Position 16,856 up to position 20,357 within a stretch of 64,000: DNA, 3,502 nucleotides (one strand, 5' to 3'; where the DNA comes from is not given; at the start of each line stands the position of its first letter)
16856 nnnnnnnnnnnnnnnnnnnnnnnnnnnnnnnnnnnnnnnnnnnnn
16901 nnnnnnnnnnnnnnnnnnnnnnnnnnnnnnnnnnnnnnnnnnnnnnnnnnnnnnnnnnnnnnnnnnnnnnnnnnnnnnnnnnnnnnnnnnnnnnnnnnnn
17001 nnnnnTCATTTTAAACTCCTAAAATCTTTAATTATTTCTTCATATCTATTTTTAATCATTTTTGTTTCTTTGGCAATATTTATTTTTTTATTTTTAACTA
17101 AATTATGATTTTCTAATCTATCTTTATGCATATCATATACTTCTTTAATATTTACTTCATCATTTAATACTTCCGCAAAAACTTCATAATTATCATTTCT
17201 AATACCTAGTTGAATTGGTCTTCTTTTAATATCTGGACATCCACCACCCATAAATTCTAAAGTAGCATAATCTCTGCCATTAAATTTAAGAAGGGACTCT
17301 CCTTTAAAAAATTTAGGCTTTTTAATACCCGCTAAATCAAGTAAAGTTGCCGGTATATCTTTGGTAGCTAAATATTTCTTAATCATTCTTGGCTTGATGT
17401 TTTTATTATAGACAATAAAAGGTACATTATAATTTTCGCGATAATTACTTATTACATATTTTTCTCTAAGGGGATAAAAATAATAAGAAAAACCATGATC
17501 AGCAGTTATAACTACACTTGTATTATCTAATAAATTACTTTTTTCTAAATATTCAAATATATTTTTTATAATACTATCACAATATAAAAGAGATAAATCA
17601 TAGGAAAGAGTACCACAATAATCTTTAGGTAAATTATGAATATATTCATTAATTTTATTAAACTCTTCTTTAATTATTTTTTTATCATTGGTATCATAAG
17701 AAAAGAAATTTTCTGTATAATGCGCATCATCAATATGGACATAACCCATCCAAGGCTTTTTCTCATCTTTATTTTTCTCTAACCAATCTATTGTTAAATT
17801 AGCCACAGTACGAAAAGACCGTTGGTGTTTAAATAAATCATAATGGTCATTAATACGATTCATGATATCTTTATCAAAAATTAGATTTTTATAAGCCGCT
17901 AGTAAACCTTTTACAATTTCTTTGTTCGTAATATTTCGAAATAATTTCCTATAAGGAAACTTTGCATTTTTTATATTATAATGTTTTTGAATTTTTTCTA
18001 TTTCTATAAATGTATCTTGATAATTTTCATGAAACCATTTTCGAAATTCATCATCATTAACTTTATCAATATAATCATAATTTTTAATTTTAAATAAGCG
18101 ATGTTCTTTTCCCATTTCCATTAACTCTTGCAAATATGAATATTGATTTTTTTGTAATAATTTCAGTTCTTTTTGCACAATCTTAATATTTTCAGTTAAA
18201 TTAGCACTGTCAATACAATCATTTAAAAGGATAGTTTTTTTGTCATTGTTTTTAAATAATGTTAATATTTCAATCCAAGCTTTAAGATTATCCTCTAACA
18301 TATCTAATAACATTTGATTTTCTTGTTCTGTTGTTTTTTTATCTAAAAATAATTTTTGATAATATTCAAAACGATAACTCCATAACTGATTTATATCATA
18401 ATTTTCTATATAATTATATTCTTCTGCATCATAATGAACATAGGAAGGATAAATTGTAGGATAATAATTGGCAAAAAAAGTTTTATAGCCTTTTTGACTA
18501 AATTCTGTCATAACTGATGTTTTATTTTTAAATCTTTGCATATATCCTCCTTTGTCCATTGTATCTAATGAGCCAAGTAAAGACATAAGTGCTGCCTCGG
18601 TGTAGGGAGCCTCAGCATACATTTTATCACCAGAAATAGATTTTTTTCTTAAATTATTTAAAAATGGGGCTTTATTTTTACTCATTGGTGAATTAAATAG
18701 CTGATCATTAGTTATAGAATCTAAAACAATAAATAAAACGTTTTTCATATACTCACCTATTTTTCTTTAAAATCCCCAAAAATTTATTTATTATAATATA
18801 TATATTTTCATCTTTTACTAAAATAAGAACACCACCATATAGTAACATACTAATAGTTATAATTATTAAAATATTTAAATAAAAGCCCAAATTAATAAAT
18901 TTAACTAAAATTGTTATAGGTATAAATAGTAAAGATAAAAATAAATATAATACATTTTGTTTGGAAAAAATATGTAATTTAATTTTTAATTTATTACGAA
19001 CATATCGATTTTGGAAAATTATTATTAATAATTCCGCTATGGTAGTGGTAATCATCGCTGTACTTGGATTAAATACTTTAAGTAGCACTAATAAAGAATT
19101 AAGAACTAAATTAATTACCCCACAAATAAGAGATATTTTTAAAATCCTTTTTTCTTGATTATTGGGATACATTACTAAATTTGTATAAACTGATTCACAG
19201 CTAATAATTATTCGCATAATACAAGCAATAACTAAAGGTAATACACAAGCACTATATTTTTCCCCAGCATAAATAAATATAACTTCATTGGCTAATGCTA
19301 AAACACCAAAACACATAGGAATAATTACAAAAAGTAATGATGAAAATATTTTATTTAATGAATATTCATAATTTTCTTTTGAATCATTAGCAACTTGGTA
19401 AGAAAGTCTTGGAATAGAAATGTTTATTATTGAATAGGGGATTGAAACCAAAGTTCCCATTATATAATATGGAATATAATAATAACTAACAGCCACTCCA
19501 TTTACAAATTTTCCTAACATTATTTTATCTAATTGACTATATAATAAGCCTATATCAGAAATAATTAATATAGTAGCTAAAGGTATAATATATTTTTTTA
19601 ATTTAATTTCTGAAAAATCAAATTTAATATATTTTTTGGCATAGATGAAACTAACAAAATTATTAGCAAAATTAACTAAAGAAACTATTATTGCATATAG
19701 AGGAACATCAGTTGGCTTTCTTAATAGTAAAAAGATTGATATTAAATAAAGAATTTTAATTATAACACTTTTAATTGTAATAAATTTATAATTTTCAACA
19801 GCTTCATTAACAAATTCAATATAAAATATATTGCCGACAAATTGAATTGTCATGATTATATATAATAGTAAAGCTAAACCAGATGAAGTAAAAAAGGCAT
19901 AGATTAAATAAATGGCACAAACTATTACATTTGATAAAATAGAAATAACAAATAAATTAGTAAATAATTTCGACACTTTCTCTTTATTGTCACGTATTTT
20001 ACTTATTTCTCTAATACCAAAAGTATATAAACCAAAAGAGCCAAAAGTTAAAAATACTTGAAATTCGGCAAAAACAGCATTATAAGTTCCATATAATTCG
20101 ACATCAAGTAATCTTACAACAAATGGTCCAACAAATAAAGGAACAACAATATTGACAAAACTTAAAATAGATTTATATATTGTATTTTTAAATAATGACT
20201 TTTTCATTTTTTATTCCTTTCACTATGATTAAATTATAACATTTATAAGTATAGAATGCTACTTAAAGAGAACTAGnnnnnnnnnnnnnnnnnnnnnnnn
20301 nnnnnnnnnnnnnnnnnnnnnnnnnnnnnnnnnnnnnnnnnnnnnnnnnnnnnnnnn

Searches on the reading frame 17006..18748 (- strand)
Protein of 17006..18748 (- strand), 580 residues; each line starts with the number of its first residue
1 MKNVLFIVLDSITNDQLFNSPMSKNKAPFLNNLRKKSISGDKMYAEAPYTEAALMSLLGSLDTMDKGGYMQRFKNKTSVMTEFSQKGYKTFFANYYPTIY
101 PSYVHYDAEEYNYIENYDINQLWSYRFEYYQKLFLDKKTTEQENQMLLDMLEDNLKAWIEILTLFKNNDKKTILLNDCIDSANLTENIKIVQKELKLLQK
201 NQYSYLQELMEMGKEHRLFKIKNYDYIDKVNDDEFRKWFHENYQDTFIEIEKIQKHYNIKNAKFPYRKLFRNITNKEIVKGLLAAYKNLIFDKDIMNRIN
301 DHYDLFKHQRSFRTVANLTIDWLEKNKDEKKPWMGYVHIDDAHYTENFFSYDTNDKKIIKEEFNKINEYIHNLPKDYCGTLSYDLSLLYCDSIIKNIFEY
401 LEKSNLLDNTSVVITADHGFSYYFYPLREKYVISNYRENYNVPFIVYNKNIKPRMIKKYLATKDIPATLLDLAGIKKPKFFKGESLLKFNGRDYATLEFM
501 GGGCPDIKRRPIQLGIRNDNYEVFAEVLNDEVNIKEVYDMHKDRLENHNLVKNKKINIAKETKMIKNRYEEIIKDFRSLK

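Call 83: search_protein_families(library=pfam, proteins=[window:17006-18748:-], max_evalue=0.00001)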
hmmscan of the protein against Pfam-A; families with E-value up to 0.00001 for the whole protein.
window:17006-18748:- (580 aa): 3 families
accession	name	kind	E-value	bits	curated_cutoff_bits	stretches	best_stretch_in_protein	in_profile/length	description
PF00884.28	Sulfatase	-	1.5e-27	97.1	25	1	269-475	141-301/301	Sulfatase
PF01663.27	Phosphodiest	-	2.8e-10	40.8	23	1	302-423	125-224/342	Type I phosphodiesterase / nucleotide pyrophosphatase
PF16347.10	SGSH_C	-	7.1e-08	33.2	29.3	1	436-569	12-148/154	N-sulphoglucosamine sulphohydrolase, C-terminal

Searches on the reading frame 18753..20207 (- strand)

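Call 83: search_protein_families(library=pfam, proteins=[window:18753-20207:-], max_evalue=0.00001)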
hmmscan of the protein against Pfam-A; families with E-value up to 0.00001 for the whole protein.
window:18753-20207:- (484 aa): 2 families
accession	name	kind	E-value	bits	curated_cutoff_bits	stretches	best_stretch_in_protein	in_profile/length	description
PF01943.22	Polysacc_synt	-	1.6e-18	67.5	28.2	1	6-269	2-271/274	Polysaccharide biosynthesis protein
PF13440.11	Polysacc_synt_3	-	2.5e-12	47.1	23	1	30-322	2-292/293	Polysaccharide biosynthesis protein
